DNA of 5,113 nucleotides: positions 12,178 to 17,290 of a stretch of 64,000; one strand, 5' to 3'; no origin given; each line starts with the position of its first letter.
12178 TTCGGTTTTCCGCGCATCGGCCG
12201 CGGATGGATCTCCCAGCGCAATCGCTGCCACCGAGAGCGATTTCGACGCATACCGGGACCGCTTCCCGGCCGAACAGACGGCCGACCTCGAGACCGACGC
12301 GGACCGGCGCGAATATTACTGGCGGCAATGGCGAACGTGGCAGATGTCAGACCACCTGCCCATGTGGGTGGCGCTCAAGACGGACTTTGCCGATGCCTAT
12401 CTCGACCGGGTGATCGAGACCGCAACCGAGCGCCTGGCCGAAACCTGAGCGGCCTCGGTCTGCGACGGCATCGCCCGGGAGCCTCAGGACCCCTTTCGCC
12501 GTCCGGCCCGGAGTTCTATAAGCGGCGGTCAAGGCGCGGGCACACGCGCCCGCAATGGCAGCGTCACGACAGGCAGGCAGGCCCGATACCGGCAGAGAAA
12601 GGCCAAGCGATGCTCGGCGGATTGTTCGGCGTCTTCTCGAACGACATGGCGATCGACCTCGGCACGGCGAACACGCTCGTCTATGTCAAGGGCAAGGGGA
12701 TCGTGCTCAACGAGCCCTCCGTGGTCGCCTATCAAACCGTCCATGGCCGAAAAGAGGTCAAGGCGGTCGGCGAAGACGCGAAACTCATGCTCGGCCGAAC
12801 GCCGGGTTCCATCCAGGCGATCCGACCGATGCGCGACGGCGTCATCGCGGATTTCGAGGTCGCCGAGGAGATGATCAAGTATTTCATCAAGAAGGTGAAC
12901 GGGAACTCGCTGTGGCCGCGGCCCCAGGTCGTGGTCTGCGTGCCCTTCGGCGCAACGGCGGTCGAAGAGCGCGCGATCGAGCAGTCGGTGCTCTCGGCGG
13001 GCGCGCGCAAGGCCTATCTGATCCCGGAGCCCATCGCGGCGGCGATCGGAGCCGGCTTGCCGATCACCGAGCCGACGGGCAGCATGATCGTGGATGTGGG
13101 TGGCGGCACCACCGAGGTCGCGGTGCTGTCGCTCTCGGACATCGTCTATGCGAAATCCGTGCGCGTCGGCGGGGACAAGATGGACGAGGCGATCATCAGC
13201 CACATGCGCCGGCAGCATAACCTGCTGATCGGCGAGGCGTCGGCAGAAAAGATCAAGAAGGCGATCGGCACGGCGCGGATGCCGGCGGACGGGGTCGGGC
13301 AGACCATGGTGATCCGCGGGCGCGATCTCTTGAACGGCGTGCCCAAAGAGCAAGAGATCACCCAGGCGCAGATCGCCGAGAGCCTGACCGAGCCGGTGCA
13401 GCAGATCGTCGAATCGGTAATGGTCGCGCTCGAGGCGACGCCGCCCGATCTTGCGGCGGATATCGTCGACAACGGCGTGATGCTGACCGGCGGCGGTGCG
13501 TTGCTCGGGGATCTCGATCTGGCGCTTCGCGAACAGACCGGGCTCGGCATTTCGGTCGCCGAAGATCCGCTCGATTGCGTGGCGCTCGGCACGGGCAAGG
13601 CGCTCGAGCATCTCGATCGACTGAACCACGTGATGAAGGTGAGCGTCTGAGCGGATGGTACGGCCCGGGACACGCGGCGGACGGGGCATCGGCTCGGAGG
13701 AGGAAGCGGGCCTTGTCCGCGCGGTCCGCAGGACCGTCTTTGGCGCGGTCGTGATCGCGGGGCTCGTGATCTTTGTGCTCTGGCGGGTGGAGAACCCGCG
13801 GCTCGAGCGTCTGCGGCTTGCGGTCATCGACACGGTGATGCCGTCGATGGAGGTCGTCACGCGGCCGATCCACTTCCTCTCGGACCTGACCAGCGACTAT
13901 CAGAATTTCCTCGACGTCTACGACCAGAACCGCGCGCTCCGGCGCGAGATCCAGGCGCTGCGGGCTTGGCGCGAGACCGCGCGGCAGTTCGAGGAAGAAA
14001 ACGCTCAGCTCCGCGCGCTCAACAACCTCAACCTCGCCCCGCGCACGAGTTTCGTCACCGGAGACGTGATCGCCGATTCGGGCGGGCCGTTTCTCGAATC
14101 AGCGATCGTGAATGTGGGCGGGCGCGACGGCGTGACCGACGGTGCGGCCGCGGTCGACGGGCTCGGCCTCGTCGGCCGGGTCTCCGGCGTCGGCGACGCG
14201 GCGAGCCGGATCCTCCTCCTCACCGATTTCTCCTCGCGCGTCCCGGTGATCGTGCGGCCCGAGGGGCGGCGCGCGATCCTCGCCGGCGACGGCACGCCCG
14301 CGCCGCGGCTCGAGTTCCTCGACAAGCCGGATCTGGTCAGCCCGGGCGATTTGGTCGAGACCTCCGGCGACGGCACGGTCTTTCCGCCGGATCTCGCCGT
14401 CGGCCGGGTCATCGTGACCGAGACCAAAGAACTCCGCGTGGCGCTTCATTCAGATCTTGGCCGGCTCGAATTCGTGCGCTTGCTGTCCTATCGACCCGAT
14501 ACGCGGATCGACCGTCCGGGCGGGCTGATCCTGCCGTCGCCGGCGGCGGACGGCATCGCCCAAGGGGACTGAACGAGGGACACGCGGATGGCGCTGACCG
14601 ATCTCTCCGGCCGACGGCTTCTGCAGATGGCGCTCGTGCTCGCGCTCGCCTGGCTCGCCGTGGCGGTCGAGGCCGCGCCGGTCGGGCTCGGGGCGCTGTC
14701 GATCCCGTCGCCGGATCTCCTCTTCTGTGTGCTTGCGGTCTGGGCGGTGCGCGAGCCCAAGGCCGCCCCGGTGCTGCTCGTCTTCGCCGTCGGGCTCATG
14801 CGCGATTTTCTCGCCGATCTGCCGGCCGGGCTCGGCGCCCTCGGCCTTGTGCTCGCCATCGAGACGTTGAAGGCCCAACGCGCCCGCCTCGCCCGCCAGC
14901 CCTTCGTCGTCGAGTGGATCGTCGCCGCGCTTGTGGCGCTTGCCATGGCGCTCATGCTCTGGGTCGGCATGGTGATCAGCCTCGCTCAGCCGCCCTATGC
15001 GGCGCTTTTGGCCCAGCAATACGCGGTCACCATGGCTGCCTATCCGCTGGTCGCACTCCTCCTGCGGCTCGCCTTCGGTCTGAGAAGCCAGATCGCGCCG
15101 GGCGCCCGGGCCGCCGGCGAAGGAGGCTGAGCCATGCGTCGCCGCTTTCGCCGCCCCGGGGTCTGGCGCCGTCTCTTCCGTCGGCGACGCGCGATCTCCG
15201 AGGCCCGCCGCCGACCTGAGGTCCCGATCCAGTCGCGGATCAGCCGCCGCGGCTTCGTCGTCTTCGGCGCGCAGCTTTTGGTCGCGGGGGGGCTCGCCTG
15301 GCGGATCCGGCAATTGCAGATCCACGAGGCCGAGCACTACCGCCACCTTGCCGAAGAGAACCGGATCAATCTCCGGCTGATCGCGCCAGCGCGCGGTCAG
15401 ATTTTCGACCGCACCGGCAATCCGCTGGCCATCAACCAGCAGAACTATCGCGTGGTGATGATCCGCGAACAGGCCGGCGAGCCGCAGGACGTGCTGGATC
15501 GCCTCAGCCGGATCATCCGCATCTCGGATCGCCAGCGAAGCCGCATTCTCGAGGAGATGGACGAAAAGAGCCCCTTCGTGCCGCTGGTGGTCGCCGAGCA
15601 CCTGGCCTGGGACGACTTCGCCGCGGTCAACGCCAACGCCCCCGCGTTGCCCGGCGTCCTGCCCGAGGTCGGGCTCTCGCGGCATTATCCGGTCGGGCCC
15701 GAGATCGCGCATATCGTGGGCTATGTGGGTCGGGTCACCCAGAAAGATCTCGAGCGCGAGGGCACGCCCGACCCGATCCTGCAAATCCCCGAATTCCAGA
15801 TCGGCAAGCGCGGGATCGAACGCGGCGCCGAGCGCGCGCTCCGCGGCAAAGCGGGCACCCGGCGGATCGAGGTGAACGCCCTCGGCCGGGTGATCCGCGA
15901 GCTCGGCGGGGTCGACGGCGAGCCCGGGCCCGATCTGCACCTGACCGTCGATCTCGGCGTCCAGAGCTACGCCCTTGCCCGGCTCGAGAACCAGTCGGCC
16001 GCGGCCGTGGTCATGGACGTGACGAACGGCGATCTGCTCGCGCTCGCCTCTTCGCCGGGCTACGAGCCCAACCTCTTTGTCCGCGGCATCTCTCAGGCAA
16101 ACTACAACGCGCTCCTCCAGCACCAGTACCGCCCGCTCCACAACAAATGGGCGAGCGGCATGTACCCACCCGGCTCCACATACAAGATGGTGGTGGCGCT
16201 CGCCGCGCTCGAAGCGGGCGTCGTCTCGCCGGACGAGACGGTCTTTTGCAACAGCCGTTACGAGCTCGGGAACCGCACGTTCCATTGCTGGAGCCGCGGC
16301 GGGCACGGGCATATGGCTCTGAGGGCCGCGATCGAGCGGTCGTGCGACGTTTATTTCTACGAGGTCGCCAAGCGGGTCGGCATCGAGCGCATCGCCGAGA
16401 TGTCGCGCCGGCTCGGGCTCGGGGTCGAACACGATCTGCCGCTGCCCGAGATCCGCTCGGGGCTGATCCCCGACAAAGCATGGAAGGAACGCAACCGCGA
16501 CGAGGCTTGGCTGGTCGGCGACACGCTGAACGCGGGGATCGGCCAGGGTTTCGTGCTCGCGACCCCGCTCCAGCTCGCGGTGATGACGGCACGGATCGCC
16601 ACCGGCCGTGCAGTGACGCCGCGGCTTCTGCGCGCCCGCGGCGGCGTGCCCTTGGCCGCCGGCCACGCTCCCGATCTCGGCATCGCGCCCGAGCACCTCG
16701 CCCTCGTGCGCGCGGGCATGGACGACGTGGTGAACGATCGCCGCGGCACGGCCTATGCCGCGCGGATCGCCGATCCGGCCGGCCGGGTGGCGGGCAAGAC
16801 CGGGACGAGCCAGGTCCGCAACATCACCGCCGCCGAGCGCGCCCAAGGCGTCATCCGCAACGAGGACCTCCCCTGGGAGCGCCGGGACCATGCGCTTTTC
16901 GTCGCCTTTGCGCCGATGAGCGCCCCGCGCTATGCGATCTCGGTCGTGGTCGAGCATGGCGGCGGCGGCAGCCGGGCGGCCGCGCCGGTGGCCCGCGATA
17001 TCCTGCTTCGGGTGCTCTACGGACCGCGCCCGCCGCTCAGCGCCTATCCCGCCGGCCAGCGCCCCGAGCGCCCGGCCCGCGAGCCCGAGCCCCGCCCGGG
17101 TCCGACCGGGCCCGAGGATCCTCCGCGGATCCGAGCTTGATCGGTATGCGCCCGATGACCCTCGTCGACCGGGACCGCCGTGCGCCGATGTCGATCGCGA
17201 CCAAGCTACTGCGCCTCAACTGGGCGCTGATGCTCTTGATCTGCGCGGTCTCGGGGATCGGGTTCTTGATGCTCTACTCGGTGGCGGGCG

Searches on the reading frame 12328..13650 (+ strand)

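Call 85: search_protein_families(library=pfam, proteins=[window:12328-13650:+], max_evalue=0.00001)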
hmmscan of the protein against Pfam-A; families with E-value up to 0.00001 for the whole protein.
window:12328-13650:+ (440 aa): 5 families
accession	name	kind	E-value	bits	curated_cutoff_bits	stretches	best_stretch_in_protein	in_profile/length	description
PF06723.19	MreB_Mbl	-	6.6e-142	472.6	27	1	104-433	1-326/327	MreB/Mbl protein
PF00022.25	Actin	-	2.6e-09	36.6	27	1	130-298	31-192/410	Actin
PF00012.26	HSP70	-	4.4e-09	35.6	20.6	1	200-421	135-367/599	Hsp70 protein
PF14450.12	FtsA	-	3.5e-07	31.1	31.8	1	254-407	2-106/127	Cell division protein FtsA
PF11104.14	PilM_2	-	3.8e-07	29.8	27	0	252-313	182-239/340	Type IV pilus assembly protein PilM;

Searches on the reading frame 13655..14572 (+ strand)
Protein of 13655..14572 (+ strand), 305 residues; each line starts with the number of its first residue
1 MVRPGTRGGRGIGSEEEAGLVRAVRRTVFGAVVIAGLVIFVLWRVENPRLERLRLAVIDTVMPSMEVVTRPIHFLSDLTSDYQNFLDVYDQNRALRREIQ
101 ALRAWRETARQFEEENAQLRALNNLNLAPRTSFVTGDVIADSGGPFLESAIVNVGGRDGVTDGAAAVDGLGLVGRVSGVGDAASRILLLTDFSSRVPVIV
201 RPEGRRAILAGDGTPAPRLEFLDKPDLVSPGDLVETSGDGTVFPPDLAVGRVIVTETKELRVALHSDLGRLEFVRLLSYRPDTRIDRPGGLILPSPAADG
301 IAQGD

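Call 85: search_protein_families(library=pfam, proteins=[window:13655-14572:+], max_evalue=0.00001)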
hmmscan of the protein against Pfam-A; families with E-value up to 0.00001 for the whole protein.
window:13655-14572:+ (305 aa): 1 family
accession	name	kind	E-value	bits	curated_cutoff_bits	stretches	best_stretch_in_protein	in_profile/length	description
PF04085.20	MreC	-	1.5e-27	96.6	28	1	138-277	1-146/147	Rod shape-determining protein MreC, barrel core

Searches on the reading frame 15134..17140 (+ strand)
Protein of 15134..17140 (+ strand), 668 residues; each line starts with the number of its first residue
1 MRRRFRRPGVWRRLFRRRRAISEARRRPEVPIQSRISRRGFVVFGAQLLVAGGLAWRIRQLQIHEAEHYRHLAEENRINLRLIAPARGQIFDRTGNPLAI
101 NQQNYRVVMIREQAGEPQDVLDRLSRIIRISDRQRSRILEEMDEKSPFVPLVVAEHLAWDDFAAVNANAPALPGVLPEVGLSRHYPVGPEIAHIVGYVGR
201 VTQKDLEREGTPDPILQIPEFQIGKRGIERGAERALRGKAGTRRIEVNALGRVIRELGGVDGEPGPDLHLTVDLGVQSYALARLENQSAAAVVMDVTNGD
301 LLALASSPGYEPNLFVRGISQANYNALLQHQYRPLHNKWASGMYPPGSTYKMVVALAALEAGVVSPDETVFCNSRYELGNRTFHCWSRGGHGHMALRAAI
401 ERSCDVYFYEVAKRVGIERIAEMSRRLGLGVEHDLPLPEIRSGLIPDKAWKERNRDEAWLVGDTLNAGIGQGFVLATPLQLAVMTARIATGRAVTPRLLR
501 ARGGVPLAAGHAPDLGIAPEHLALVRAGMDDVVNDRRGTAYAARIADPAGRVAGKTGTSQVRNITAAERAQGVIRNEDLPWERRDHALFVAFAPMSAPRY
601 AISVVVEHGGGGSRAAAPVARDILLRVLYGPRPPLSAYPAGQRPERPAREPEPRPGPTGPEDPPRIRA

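Call 85: search_protein_families(library=pfam, proteins=[window:15134-17140:+], max_evalue=0.00001)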
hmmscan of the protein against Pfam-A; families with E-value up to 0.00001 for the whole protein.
window:15134-17140:+ (668 aa): 2 families
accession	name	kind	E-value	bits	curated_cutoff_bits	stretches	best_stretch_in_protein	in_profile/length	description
PF00905.27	Transpeptidase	-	7.1e-61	206.5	22.1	1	290-624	2-298/299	Penicillin binding protein transpeptidase domain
PF03717.20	PBP_dimer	-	1.8e-39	136.4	24.4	1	83-257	2-179/180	Penicillin-binding Protein dimerisation domain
